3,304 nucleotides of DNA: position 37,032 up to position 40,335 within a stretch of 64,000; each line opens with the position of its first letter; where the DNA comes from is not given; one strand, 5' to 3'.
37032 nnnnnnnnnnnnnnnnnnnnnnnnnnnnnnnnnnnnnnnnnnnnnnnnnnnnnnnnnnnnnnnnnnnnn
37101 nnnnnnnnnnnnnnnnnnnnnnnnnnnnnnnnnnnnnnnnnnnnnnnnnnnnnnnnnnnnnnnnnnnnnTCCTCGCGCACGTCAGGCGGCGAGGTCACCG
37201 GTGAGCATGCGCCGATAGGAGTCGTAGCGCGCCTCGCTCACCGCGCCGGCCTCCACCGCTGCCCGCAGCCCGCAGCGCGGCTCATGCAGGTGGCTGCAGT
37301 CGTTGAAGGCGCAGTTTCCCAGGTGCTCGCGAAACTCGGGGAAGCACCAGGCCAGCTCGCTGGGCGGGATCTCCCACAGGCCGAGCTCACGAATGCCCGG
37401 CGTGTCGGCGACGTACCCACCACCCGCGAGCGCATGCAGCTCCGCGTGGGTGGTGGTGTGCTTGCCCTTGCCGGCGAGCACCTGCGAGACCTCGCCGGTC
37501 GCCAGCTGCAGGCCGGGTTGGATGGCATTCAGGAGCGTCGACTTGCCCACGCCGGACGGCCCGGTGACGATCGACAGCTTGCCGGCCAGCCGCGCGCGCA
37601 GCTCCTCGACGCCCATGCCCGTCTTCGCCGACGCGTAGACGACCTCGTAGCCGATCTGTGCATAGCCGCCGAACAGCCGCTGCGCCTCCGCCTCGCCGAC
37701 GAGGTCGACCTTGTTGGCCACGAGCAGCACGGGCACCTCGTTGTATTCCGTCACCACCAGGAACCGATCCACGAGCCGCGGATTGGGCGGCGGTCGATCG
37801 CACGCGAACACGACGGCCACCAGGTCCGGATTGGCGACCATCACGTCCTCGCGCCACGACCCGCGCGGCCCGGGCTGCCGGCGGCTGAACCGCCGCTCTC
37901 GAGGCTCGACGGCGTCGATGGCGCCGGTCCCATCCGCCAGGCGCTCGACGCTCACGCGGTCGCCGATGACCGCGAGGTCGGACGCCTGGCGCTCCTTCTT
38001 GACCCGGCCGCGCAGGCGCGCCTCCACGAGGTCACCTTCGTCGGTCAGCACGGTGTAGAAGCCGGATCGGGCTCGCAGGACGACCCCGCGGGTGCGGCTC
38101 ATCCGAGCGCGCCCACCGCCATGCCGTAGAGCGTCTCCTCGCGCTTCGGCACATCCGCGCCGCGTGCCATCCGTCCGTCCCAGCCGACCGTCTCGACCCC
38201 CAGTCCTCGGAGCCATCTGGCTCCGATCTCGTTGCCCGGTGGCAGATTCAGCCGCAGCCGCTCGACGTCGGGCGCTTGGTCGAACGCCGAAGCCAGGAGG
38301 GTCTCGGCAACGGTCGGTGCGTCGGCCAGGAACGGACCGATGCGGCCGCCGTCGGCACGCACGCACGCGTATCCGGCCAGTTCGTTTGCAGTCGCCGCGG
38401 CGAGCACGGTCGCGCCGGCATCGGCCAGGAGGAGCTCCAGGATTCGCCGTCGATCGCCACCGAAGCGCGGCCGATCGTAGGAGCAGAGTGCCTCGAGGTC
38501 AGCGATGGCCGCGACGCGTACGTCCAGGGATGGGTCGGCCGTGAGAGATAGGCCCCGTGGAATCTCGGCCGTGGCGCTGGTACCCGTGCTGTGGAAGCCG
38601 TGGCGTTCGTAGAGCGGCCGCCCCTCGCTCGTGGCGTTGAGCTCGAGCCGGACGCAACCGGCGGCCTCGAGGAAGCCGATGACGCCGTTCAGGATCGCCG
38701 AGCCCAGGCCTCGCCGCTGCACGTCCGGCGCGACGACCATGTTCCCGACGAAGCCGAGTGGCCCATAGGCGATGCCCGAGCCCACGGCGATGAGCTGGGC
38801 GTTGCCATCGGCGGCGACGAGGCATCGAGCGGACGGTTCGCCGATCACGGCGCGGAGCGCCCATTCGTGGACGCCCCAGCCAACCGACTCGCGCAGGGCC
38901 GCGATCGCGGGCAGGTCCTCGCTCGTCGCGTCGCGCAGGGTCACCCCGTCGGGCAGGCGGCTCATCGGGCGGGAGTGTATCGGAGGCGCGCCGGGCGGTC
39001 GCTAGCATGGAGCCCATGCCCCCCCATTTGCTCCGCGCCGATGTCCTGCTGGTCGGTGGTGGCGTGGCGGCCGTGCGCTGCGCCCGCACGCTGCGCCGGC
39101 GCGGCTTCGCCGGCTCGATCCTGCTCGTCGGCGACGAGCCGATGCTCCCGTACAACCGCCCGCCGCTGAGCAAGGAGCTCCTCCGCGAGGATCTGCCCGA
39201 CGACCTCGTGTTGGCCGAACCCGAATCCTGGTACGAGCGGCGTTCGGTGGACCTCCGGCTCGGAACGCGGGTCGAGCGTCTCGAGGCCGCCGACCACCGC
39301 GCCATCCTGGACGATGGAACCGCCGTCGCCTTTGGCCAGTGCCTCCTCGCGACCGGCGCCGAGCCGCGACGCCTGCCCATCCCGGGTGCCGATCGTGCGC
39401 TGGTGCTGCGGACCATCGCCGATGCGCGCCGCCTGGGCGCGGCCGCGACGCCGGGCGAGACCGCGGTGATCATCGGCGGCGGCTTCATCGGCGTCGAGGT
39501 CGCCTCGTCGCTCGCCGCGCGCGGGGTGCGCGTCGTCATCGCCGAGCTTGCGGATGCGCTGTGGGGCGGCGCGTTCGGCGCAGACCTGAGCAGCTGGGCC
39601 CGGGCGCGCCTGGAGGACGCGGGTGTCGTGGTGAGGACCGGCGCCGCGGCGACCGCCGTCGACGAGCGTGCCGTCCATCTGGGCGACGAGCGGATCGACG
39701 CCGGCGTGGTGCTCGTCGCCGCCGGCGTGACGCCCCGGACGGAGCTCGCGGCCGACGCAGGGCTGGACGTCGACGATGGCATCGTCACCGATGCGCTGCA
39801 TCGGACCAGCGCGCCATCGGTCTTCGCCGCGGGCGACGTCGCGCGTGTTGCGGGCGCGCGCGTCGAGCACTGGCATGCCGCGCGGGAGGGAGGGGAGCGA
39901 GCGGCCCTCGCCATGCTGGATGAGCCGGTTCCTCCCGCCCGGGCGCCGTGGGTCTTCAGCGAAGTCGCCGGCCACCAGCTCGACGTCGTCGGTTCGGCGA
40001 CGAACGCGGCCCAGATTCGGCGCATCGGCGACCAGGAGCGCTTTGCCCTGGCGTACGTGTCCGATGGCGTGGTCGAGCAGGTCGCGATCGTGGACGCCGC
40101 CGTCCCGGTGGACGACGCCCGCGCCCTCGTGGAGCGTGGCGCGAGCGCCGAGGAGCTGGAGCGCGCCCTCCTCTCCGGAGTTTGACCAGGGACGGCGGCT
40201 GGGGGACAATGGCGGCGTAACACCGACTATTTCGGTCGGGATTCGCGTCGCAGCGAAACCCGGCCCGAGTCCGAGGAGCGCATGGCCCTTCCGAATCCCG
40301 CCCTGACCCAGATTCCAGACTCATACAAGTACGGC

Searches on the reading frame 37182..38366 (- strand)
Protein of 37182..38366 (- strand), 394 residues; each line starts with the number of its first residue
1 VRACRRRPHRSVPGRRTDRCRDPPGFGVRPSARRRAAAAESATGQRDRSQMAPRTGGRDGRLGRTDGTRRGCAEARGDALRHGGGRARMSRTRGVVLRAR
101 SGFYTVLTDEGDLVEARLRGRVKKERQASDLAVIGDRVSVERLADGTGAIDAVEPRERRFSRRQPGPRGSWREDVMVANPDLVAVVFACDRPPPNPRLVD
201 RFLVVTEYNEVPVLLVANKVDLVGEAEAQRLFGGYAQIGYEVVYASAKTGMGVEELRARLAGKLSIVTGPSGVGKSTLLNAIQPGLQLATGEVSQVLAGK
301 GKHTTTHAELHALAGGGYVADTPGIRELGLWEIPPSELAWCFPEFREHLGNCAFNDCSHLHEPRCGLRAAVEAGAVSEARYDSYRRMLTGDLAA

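Call 97: search_protein_families(library=pfam, proteins=[window:37182-38366:-], max_evalue=0.001)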
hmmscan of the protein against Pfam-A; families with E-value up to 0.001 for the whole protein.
window:37182-38366:- (394 aa): 5 families
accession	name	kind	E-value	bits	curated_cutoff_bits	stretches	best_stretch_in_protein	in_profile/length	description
PF03193.22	RsgA_GTPase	-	9e-52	175.8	30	1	153-331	1-174/174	RsgA GTPase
PF16745.11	RsgA_N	-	8.1e-10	38.7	27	1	94-150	2-54/54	RsgA N-terminal domain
PF13555.12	AAA_29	-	6.5e-05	23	27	1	255-283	16-43/61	P-loop containing region of AAA domain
PF01926.29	MMR_HSR1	-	0.00015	22.3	21.9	1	267-326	4-58/113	50S ribosome-binding GTPase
PF00005.33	ABC_tran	-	0.00031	21.8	25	1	262-293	11-42/137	ABC transporter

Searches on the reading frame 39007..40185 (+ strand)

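Call 97: search_protein_families(library=pfam, proteins=[window:39007-40185:+], max_evalue=0.001)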
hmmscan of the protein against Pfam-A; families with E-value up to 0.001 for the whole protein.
window:39007-40185:+ (392 aa): 6 families
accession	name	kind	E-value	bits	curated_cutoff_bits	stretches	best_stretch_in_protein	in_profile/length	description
PF07992.20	Pyr_redox_2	-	1.5e-60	205.5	26.1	1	12-296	2-291/291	Pyridine nucleotide-disulphide oxidoreductase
PF00070.33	Pyr_redox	-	4.1e-17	62.9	22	1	153-221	2-69/82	Pyridine nucleotide-disulphide oxidoreductase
PF13738.12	Pyr_redox_3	-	4.4e-06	26.6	30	1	84-276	99-305/305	Pyridine nucleotide-disulphide oxidoreductase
PF01266.30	DAO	-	5.1e-05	23.4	27.9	0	153-184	2-34/353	FAD dependent oxidoreductase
PF14759.12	Reductase_C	-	0.00034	21.5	25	1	315-382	1-70/85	Reductase C-terminal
PF13454.12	NAD_binding_9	-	0.00052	20.5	21.8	0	154-202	1-53/155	FAD-NAD(P)-binding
